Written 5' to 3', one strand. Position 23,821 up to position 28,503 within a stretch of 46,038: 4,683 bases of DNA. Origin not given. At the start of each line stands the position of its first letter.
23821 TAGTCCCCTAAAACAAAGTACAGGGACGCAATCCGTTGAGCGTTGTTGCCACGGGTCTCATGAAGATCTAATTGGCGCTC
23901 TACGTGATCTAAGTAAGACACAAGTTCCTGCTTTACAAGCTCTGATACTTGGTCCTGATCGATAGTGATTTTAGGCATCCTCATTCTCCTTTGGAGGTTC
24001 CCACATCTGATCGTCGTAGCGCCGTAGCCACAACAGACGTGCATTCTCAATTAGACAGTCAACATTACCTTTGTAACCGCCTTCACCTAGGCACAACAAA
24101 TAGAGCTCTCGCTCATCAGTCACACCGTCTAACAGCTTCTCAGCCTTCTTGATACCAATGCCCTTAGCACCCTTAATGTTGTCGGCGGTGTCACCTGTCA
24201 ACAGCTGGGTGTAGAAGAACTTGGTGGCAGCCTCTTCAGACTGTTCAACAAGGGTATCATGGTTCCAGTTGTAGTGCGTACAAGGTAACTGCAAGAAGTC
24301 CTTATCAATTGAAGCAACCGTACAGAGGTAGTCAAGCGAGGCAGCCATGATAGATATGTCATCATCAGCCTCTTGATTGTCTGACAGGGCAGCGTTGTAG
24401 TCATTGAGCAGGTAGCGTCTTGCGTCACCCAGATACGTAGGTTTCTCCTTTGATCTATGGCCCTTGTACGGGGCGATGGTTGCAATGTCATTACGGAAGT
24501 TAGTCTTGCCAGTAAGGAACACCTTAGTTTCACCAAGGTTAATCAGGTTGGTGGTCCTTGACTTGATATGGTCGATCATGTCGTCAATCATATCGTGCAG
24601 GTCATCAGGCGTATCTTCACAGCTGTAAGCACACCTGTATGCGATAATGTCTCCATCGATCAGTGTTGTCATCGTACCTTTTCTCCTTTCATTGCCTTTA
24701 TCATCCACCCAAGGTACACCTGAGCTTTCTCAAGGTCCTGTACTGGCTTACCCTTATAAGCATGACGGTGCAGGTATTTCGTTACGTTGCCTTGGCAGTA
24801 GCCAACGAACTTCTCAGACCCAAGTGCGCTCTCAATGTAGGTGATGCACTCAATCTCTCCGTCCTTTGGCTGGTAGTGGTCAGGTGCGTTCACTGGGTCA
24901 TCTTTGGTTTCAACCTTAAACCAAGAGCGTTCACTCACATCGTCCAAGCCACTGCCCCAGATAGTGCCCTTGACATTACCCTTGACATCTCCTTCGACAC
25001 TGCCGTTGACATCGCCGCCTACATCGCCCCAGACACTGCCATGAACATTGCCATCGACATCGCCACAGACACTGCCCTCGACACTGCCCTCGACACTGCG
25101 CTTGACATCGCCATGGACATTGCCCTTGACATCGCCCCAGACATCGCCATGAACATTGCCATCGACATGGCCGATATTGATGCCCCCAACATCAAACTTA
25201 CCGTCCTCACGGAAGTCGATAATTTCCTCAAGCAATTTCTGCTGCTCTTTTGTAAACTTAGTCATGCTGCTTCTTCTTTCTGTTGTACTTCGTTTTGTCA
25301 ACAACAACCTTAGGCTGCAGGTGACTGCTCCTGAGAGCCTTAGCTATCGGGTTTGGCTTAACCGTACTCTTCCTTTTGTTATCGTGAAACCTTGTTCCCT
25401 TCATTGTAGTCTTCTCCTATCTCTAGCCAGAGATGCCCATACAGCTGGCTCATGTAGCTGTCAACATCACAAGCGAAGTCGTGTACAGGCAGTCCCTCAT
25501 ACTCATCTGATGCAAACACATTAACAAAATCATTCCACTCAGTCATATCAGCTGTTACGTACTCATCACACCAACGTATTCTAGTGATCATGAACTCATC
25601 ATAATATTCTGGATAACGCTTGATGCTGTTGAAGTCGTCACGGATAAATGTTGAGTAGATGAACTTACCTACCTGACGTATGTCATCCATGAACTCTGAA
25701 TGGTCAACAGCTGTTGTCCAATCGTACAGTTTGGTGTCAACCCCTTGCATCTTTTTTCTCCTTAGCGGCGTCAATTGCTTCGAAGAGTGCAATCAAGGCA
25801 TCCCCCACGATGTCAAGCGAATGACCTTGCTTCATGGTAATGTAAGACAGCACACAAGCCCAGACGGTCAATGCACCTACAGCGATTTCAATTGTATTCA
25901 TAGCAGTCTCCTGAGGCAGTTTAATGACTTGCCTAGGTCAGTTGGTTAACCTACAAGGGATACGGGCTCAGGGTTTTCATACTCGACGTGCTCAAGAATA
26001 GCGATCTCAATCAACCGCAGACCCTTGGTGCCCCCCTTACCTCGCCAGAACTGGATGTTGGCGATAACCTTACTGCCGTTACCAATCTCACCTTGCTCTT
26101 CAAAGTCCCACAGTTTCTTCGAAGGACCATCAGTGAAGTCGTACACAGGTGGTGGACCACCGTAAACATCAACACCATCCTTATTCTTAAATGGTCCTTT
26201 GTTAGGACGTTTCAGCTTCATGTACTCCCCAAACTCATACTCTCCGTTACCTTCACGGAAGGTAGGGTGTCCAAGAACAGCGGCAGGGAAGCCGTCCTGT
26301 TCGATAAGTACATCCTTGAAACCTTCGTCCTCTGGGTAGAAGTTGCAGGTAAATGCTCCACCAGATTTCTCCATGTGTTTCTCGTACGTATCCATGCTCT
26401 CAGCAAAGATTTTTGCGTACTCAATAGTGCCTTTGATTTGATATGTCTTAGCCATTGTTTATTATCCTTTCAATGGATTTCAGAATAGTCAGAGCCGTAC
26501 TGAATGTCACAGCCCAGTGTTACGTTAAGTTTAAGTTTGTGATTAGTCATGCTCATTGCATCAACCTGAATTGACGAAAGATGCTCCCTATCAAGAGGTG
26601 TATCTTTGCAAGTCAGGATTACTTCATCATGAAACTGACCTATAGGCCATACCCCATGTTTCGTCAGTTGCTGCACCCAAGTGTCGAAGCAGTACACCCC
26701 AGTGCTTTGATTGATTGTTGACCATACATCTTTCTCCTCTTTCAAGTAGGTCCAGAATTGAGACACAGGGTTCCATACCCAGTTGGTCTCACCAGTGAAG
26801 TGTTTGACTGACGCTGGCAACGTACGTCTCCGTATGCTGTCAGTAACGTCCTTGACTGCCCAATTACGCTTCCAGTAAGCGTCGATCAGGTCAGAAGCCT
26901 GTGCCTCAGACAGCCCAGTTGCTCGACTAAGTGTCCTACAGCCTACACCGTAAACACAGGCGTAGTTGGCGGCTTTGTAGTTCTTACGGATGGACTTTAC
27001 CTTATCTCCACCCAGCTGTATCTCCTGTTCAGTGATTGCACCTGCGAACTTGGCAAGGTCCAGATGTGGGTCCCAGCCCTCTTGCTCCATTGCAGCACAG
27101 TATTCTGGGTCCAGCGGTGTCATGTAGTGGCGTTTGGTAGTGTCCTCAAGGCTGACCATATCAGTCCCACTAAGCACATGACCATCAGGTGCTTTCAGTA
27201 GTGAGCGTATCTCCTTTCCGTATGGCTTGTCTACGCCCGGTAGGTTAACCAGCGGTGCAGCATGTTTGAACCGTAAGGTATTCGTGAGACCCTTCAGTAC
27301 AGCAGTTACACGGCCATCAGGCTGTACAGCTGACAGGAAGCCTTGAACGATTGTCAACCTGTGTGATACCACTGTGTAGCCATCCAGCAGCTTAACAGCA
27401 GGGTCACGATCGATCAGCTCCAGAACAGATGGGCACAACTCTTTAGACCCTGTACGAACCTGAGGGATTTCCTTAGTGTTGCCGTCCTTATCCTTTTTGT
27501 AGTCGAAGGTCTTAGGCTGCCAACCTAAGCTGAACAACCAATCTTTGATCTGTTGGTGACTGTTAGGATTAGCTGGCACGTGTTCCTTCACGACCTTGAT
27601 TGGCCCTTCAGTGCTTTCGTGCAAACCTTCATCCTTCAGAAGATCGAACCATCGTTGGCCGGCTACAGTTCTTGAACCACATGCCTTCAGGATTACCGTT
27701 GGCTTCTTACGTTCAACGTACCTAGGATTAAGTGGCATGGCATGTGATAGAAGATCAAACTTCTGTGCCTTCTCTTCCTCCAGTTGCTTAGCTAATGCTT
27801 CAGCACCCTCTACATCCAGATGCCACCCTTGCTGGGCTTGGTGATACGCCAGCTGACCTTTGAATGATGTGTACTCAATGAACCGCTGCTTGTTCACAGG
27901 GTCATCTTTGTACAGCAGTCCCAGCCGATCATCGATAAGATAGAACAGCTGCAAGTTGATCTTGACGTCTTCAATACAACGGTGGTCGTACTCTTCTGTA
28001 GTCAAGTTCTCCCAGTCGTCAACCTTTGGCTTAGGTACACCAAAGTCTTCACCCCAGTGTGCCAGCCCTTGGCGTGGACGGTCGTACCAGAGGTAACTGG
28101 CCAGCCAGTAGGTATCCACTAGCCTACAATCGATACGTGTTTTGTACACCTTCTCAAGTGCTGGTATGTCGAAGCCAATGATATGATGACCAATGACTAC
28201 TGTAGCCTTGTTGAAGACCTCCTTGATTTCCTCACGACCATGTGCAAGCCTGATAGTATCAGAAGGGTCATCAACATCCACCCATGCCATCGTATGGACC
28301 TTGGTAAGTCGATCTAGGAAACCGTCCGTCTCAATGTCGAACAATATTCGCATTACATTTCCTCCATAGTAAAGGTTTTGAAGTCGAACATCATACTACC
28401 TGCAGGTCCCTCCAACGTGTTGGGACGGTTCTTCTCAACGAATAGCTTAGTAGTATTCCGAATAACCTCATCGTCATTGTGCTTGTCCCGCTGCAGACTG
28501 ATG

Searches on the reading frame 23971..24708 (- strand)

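Call 62: search_protein_families(library=pfam, proteins=[window:23971-24708:-], max_evalue=0.001)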
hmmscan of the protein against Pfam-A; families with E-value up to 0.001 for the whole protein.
window:23971-24708:- (245 aa): 2 families
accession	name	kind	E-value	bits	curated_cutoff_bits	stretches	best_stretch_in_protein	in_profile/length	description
PF01367.25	5_3_exonuc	-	7.1e-07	30.1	40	1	167-197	9-39/97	5'-3' exonuclease, C-terminal SAM fold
PF02739.22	5_3_exonuc_N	-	7.5e-06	26.2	34.3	1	15-148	3-144/164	5'-3' exonuclease, N-terminal resolvase-like domain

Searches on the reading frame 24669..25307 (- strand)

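Call 62: search_protein_families(library=pfam, proteins=[window:24669-25307:-], max_evalue=0.001)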
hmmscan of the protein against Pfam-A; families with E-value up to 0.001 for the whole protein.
window:24669-25307:- (212 aa): 1 family
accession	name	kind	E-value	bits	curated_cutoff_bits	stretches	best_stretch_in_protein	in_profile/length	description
PF11753.13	DUF3310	-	1.6e-17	63.7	24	1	139-199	1-59/60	Protein of unknwon function (DUF3310)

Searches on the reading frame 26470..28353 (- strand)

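Call 8: search_protein_families(library=pfam, proteins=[window:26470-28353:-], max_evalue=0.01)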
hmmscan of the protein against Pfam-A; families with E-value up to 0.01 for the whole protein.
window:26470-28353:- (627 aa): 2 families
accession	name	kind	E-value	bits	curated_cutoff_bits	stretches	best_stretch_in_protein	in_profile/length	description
PF00476.26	DNA_pol_A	-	2.6e-19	69.8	34.3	1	260-624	29-380/381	DNA polymerase family A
PF13482.12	RNase_H_2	-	0.003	18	22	1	4-81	2-92/165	RNase_H superfamily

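Call 9: search_protein_families(library=phrogs, proteins=[window:26470-28353:-], max_evalue=0.001)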
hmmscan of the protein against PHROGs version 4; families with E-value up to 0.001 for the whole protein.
window:26470-28353:- (627 aa): 5 families
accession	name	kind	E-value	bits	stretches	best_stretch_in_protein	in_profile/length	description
phrog_17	-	DNA, RNA and nucleotide metabolism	4.4e-92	310.9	1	3-625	673-1232/1445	DNA polymerase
phrog_15971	-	DNA, RNA and nucleotide metabolism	1.8e-11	44.8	1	175-627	20-376/376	DNA polymerase I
phrog_2573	-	DNA, RNA and nucleotide metabolism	5.6e-07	30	1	388-507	11-137/336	DNA polymerase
phrog_403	-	DNA, RNA and nucleotide metabolism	0.00013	22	1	41-112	132-206/321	DNA polymerase exonuclease subunit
phrog_10285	-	DNA, RNA and nucleotide metabolism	0.00018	21.7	0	352-505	17-165/321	DNA polymerase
